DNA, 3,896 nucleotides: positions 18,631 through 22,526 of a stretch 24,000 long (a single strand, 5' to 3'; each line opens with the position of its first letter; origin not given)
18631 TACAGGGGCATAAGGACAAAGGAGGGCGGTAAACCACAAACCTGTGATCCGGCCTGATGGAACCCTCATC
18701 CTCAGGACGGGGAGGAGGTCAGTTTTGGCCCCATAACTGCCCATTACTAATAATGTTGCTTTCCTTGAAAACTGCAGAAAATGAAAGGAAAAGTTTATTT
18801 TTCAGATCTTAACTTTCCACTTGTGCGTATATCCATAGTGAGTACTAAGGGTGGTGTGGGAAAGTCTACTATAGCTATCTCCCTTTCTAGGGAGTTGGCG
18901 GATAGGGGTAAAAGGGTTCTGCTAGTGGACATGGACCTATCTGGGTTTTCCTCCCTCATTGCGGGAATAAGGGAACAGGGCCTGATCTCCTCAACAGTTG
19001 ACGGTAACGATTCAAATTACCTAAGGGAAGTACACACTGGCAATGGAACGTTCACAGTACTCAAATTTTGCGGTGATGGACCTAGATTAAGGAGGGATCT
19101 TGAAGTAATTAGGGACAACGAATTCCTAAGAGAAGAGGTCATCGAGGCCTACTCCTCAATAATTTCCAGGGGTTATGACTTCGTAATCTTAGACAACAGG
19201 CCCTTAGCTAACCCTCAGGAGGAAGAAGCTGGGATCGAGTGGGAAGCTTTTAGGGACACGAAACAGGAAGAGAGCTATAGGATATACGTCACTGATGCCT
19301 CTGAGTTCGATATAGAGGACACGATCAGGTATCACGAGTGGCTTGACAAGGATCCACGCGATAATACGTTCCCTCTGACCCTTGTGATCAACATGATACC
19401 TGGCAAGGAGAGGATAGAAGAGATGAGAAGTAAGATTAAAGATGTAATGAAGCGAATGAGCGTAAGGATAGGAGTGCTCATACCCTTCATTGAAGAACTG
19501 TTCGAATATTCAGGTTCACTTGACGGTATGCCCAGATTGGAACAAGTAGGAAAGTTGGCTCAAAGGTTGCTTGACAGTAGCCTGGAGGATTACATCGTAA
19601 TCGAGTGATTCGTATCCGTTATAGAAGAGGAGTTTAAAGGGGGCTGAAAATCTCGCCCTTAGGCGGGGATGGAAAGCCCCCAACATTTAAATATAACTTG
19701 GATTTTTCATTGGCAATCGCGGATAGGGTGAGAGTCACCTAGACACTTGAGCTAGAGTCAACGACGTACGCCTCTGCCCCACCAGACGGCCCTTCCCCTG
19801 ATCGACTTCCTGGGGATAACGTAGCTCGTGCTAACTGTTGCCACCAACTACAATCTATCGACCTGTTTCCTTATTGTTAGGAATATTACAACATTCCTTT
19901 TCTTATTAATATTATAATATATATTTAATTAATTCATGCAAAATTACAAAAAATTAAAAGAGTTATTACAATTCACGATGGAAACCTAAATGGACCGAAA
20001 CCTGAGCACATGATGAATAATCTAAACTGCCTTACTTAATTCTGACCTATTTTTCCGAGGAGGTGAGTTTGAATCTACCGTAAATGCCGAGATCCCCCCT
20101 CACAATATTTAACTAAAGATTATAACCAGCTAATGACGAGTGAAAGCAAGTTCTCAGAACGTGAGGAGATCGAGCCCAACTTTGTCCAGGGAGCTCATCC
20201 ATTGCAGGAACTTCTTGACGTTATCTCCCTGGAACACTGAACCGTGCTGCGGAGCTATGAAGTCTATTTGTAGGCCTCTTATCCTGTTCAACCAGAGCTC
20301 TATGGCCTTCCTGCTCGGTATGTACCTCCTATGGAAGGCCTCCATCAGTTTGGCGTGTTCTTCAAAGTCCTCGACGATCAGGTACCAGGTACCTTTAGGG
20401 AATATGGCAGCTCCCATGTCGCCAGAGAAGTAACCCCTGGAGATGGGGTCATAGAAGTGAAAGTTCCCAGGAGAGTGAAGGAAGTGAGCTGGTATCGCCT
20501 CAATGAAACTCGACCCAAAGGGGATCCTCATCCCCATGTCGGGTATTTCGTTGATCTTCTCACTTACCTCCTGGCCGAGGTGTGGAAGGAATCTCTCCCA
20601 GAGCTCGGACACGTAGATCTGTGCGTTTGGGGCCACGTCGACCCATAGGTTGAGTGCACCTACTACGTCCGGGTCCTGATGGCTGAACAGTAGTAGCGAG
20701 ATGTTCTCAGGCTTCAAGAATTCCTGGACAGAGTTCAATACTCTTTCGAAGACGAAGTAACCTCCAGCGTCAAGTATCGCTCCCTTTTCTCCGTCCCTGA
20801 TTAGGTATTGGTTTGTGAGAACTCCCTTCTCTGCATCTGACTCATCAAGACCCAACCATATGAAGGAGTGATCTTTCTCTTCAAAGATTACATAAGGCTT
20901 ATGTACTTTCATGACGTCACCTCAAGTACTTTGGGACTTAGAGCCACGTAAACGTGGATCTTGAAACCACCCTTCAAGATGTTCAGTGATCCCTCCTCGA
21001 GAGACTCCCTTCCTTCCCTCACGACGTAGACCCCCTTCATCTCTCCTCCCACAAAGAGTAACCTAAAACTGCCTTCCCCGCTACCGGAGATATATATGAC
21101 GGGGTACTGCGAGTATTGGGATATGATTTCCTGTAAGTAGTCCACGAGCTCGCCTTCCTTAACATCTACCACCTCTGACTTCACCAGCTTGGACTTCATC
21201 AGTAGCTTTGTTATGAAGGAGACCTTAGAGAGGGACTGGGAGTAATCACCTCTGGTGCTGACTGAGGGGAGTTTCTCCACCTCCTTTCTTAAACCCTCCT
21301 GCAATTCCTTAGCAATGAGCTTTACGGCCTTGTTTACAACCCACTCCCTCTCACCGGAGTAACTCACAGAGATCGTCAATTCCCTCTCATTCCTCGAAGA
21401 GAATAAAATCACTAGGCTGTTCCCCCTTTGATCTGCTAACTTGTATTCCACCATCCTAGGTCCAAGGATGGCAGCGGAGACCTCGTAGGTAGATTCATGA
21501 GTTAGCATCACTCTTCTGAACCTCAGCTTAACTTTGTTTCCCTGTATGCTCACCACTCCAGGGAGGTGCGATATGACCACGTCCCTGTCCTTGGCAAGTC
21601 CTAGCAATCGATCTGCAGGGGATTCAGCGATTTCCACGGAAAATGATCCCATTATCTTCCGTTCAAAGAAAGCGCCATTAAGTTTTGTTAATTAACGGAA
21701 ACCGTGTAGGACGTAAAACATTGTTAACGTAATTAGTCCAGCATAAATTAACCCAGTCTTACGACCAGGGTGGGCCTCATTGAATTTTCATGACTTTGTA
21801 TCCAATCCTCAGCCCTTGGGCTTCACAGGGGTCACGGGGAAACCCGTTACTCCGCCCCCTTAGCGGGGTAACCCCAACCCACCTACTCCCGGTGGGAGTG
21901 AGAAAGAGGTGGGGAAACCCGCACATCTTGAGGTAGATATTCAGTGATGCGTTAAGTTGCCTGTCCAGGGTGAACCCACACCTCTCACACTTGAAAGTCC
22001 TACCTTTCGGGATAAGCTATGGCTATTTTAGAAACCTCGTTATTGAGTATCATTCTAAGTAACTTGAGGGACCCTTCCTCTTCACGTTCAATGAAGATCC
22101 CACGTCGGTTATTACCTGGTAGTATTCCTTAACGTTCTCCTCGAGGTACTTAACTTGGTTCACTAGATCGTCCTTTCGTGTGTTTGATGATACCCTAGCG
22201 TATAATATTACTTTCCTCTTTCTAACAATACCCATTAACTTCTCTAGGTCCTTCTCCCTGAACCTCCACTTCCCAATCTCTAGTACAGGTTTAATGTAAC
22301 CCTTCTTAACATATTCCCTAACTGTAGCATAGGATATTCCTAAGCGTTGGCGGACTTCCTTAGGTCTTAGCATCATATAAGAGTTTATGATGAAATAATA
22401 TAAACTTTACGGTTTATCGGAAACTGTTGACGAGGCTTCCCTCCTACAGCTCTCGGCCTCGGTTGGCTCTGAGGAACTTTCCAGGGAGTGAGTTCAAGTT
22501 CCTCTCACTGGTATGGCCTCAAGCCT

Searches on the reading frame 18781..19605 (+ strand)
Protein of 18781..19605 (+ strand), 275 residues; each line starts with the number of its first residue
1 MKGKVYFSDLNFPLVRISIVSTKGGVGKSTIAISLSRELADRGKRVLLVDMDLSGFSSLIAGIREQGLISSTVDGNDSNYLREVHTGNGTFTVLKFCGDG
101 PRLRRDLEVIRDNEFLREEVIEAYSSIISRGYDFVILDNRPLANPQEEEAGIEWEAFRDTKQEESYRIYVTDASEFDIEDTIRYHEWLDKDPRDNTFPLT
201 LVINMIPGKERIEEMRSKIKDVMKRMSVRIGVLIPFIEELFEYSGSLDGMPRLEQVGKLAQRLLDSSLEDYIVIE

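Call 47: search_protein_families(library=pfam, proteins=[window:18781-19605:+], max_evalue=0.01)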
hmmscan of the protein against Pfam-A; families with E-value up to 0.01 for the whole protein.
window:18781-19605:+ (275 aa): 9 families
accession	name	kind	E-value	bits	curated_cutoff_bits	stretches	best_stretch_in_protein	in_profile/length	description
PF01656.29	CbiA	-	1.3e-15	57.9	25.4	1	17-242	1-117/125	CobQ/CobB/MinD/ParA nucleotide binding domain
PF13614.12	AAA_31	-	2.1e-14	54.3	27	1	17-142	4-128/177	AAA domain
PF10609.15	ParA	-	5.6e-11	42.8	27.1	1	17-57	6-46/246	NUBPL iron-transfer P-loop NTPase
PF02374.21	ArsA_ATPase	-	3.7e-06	26.8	24.3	1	16-52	2-38/305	Anion-transporting ATPase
PF09140.17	MipZ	-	9.9e-05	22.2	20.7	1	17-53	3-39/262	ATPase MipZ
PF00142.24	Fer4_NifH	-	0.00022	21.3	25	1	20-55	5-40/271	4Fe-4S iron sulfur cluster binding proteins, NifH/frxC family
PF13481.12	AAA_25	-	0.0019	18.3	27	0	16-48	34-65/195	AAA domain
PF06564.18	CBP_BcsQ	-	0.003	17.6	21.3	1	18-54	5-41/234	Cellulose biosynthesis protein BcsQ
PF07015.17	VirC1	-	0.003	17.4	24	0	17-52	4-39/231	VirC1 protein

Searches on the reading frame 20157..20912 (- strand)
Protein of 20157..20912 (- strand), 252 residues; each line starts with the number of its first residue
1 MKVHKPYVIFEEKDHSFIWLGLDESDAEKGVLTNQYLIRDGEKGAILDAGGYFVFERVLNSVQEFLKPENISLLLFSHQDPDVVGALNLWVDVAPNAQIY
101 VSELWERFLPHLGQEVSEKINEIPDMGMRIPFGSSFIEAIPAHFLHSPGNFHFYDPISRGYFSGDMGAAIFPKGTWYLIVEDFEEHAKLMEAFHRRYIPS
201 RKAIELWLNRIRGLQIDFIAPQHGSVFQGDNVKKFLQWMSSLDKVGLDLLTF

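Call 47: search_protein_families(library=pfam, proteins=[window:20157-20912:-], max_evalue=0.01)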
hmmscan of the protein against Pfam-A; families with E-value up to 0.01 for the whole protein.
window:20157-20912:- (252 aa): 2 families
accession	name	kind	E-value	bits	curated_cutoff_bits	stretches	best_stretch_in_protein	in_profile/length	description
PF19583.5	ODP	-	1.8e-71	240.5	27.2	1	32-224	2-194/194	ODP family beta lactamase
PF00753.33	Lactamase_B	-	3.7e-16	60.1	22.7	1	32-223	5-196/196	Metallo-beta-lactamase superfamily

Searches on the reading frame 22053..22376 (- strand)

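Call 47: search_protein_families(library=pfam, proteins=[window:22053-22376:-], max_evalue=0.01)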
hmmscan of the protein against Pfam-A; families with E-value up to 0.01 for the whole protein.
window:22053-22376:- (108 aa): 6 families
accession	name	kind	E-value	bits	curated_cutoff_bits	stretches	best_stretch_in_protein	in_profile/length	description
PF12728.13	HTH_17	-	1e-11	45.4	27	1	2-48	1-47/51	Helix-turn-helix domain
PF00239.26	Resolvase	-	7.2e-06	26.6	23.3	1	56-103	1-52/145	Resolvase, N terminal domain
PF13411.12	MerR_1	-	1.1e-05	25.8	21.6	1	4-51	2-50/69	MerR HTH family regulatory protein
PF00376.29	MerR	-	6.7e-05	23.1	28.2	1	5-31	2-29/38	MerR family regulatory protein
PF13338.12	AbiEi_4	-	0.0019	18.7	25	1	3-31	14-41/49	Transcriptional regulator, AbiEi antitoxin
PF09862.15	DUF2089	-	0.0036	17.4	33.4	1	6-22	20-36/47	Domain of unknown function (DUF2089)-HTH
